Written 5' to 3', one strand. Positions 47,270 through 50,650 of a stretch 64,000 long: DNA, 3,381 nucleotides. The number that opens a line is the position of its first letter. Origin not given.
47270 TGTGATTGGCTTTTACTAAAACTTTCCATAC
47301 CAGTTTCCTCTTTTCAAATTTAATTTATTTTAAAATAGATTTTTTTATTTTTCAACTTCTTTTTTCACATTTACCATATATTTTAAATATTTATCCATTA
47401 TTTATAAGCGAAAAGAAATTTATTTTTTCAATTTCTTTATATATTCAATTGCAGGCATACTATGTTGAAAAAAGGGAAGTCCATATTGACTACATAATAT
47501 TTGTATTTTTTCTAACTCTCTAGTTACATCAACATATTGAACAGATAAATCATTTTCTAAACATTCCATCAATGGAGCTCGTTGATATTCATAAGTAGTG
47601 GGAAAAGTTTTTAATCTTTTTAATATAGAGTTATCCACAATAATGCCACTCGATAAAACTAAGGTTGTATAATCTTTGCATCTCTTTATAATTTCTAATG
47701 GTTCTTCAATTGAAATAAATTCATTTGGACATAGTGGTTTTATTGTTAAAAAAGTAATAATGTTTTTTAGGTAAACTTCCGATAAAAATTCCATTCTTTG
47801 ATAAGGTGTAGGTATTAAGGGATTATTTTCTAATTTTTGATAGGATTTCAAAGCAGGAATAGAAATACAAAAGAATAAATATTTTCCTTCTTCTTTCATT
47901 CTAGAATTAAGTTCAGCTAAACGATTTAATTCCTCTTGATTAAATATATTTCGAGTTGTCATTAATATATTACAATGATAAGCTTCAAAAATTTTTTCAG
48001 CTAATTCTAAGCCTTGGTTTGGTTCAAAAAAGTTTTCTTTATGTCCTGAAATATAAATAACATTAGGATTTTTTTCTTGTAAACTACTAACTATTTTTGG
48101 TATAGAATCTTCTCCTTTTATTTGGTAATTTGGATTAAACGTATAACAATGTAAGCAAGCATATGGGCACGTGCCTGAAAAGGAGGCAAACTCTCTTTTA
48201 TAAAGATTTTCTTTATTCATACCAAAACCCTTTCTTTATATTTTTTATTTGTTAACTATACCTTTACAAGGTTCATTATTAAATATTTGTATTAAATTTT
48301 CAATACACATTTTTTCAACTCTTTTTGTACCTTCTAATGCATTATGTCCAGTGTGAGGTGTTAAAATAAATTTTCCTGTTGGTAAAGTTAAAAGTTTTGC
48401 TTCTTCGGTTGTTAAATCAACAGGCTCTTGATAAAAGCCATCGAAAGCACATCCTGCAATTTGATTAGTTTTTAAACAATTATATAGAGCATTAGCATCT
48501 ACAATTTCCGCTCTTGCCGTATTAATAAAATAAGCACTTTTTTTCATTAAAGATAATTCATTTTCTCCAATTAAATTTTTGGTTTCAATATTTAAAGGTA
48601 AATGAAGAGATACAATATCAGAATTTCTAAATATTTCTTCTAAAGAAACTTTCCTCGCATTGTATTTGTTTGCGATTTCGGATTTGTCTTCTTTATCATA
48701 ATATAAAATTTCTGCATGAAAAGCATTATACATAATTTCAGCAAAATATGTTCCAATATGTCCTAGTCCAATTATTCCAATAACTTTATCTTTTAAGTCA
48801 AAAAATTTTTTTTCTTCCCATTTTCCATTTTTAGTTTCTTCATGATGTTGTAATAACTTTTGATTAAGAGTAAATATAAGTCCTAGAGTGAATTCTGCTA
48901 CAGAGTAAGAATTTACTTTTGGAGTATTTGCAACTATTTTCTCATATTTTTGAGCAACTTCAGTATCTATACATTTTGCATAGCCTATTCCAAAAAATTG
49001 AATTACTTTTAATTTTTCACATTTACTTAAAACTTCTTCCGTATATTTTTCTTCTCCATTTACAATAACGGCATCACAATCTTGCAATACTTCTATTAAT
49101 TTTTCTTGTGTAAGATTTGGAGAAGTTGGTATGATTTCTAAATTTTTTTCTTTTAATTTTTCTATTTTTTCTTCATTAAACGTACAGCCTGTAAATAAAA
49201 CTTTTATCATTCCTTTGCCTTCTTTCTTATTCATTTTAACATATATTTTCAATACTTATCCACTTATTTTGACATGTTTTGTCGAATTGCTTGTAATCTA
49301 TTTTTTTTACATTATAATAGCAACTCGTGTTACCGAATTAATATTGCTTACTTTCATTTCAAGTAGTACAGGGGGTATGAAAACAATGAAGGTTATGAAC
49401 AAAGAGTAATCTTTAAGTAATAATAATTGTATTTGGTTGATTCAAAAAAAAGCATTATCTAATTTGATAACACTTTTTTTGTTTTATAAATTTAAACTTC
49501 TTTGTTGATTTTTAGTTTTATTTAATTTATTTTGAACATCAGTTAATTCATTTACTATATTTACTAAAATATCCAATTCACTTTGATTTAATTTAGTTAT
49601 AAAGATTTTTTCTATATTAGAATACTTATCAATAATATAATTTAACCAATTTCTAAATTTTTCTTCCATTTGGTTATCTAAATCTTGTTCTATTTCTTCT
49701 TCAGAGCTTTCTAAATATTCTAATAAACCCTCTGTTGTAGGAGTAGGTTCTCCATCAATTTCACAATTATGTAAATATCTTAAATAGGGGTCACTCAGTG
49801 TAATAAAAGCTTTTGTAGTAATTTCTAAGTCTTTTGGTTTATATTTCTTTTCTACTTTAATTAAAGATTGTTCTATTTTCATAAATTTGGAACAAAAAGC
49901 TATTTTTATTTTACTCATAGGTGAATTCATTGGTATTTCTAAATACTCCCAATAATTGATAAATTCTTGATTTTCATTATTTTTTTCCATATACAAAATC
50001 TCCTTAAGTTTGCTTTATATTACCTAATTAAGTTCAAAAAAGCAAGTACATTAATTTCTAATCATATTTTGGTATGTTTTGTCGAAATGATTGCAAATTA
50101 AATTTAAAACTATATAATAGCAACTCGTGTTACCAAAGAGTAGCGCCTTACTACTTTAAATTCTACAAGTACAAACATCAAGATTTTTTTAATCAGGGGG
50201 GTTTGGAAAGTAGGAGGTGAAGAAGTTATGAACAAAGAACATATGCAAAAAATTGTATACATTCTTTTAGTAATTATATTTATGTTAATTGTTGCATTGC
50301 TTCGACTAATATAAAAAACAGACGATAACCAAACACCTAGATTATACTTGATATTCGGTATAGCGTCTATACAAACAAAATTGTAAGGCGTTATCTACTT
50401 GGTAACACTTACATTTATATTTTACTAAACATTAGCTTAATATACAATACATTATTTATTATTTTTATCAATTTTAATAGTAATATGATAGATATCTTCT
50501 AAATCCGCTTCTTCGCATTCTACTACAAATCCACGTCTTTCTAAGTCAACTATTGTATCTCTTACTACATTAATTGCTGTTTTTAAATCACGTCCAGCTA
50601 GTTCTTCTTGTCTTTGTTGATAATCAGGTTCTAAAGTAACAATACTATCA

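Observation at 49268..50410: Two diverged copies of a ~150-bp promoter-leader-small-ORF unit flanking the J-like gene; one encodes a 28-aa hydrophobic peptide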

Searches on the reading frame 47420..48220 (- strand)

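Call 13: search_protein_families(library=pfam, proteins=[window:47420-48220:-])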
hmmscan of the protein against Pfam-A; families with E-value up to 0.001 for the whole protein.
window:47420-48220:- (266 aa): 1 family
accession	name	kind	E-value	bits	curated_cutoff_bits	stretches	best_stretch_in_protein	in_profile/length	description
PF04055.27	Radical_SAM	-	0.00035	21.2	29.5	0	14-105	3-101/166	Radical SAM superfamily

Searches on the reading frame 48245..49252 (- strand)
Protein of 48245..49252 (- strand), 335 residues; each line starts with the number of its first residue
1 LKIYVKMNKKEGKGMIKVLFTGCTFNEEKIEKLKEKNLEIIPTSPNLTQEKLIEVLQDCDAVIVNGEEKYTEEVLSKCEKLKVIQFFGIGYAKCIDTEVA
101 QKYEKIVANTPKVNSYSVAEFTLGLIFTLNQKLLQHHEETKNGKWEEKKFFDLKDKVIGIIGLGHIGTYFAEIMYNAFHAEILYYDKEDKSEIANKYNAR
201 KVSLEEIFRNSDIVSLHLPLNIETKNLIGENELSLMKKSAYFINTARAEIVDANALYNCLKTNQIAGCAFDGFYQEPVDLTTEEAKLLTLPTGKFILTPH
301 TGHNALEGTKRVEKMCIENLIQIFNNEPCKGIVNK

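Call 13: search_protein_families(library=pfam, proteins=[window:48245-49252:-])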
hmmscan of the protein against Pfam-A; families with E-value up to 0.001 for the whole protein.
window:48245-49252:- (335 aa): 4 families
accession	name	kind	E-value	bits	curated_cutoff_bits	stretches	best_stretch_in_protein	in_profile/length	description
PF02826.25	2-Hacid_dh_C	-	9.8e-50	168.8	25.1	1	123-302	1-178/178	D-isomer specific 2-hydroxyacid dehydrogenase, NAD binding domain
PF00389.36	2-Hacid_dh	-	5.4e-23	81.6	24.6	1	25-334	7-134/134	D-isomer specific 2-hydroxyacid dehydrogenase, catalytic domain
PF03446.21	NAD_binding_2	-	5e-05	23.8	21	1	158-265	2-112/161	NAD binding domain of 6-phosphogluconate dehydrogenase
PF03807.23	F420_oxidored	-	8.7e-05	23.5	21.6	0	158-219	2-68/94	NADP oxidoreductase coenzyme F420-dependent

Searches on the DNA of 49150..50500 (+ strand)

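Call 6: search_rna_families(source=window, start=49150, end=50500, threshold=evalue, max_evalue=10, show_alignments=3)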
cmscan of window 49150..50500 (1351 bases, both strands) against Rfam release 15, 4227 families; matches with E-value up to 10: 2.
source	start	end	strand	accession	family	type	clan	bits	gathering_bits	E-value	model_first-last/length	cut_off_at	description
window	49440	49480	-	RF02898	AaHKsRNA20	Gene; sRNA;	-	21.2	43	2.1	1-77/77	no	Aggregatibacter sRNA 20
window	49189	49230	+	RF01175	snoU83D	Gene; snRNA; snoRNA; CD-box;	-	18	55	2.8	38-78/81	no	Small nucleolar RNA U83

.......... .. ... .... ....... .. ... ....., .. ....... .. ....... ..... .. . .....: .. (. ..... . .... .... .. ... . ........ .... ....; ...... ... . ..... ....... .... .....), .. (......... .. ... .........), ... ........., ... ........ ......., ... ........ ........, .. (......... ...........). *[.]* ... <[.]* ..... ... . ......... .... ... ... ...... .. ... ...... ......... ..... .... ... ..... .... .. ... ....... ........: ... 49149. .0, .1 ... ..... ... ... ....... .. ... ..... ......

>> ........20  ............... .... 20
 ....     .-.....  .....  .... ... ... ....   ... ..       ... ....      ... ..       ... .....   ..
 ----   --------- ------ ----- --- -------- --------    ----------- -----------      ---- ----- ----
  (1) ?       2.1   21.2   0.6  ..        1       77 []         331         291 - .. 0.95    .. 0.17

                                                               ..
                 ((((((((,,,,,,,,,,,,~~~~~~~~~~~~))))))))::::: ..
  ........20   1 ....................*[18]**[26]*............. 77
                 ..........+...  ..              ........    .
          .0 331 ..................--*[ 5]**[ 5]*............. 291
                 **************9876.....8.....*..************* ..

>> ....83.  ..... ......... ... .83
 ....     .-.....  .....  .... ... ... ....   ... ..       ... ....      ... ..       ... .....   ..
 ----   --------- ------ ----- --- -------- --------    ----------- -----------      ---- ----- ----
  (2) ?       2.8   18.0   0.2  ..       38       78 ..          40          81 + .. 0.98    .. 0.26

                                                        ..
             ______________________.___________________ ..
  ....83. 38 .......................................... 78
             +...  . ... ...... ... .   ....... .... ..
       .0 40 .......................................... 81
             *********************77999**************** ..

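Call 33: search_dna_similar(query=window:50060-50425:+, collection=plasmids, mode=distant, max_evalue=0.01)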
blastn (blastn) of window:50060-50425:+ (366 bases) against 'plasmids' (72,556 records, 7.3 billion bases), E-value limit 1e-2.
No match.

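Call 83: search_dna_similar(query=window:49265-49482:+, collection=phages, mode=distant, max_evalue=0.01)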
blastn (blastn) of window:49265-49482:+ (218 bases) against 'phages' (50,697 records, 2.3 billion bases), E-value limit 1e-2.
No match.
